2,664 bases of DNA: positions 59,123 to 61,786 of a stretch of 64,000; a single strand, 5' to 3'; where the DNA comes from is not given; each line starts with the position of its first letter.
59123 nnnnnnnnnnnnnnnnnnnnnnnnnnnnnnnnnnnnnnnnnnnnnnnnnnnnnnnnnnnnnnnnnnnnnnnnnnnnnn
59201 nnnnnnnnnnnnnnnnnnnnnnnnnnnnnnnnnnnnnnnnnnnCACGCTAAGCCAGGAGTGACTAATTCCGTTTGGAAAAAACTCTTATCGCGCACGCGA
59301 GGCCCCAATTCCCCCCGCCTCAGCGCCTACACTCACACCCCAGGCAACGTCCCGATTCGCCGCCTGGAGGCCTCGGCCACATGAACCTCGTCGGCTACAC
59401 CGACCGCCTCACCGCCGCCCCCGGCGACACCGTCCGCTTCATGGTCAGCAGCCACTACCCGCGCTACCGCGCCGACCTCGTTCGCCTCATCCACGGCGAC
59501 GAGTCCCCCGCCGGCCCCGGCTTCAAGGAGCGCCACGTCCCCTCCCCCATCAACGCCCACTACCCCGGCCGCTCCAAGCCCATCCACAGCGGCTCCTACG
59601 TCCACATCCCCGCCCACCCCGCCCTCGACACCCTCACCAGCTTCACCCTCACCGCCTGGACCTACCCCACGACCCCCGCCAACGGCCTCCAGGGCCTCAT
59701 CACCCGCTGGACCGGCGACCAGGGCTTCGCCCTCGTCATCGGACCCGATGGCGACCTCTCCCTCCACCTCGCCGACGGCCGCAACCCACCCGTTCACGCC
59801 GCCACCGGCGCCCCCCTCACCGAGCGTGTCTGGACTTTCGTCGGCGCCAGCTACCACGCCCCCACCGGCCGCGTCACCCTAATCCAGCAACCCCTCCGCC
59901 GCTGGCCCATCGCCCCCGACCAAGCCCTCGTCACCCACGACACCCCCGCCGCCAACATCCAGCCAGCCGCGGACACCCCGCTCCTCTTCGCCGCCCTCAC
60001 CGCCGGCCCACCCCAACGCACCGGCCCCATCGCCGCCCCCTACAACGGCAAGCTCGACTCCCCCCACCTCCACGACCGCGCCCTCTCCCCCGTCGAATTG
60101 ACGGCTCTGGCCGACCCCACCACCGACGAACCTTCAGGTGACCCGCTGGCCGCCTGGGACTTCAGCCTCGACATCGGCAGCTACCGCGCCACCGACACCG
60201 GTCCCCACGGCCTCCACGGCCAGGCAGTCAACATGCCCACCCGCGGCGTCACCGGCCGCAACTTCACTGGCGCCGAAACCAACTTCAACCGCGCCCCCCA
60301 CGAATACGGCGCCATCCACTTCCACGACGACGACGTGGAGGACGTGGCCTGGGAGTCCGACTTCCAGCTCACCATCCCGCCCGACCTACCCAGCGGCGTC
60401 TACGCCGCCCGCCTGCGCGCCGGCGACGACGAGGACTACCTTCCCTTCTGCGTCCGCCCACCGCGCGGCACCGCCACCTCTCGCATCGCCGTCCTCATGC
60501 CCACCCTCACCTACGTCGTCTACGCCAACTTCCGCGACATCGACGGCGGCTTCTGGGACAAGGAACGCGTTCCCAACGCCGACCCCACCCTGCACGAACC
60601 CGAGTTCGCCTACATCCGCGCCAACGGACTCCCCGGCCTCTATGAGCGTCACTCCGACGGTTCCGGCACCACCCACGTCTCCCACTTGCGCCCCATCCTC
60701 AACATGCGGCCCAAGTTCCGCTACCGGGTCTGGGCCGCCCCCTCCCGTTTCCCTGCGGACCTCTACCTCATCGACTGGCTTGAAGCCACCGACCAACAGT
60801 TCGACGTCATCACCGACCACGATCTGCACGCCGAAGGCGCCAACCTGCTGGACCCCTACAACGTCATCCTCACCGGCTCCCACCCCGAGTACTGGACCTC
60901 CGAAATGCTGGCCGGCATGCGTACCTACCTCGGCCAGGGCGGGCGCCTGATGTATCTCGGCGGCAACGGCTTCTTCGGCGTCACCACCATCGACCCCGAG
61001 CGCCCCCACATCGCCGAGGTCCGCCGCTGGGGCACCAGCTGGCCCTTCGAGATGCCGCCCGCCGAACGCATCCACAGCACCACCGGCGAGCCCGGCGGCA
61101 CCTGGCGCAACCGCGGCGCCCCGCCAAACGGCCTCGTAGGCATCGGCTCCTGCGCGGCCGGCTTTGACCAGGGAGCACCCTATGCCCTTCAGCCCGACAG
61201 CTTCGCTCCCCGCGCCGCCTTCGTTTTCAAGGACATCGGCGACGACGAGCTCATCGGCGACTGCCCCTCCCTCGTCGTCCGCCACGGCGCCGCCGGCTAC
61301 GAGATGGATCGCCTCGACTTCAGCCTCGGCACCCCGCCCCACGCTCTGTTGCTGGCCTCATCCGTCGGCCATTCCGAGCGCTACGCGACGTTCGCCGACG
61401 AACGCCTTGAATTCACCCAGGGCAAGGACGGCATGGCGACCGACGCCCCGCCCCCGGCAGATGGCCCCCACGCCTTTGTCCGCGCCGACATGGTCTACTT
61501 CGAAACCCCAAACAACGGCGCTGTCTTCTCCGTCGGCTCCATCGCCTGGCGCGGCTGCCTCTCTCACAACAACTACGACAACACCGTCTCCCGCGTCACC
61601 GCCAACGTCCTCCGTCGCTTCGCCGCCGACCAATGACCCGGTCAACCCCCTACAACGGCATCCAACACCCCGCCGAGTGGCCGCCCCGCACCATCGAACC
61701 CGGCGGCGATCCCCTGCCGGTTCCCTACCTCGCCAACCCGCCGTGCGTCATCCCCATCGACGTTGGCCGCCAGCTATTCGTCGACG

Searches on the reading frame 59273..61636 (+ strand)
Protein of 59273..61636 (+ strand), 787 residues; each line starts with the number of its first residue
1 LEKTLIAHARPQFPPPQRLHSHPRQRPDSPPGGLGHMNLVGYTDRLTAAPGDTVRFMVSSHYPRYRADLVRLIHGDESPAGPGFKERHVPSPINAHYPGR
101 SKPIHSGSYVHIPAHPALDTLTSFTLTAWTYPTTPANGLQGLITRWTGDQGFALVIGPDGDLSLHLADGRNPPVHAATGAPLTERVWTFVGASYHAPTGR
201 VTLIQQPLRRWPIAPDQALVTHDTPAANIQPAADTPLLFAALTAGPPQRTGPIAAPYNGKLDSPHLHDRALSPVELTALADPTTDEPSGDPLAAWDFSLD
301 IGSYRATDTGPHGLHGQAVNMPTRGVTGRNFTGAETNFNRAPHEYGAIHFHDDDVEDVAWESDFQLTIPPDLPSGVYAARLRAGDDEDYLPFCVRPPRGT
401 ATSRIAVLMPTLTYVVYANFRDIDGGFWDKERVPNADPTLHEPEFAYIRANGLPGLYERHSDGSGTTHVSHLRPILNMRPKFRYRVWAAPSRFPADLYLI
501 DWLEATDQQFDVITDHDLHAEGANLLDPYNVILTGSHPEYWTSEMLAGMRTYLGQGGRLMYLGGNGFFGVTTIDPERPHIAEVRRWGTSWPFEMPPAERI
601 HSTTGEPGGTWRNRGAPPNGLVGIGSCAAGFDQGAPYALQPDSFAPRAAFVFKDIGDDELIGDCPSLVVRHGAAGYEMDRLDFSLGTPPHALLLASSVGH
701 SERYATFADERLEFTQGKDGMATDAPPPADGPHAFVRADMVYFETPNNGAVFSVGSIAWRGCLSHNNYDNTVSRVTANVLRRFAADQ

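Call 18: search_protein_families(library=pfam, proteins=[window:59273-61636:+], max_evalue=0.00001)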
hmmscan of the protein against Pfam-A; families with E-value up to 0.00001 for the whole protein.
window:59273-61636:+ (787 aa): 2 families
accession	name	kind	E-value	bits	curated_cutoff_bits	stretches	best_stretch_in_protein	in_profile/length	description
PF20254.3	DMFA2_C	-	1.7e-85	288.1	27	1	324-770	2-374/374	N,N-dimethylformamidase beta subunit-like, C-terminal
PF13385.13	Laminin_G_3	-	5.5e-10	40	27.6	1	107-200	4-94/151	Concanavalin A-like lectin/glucanases superfamily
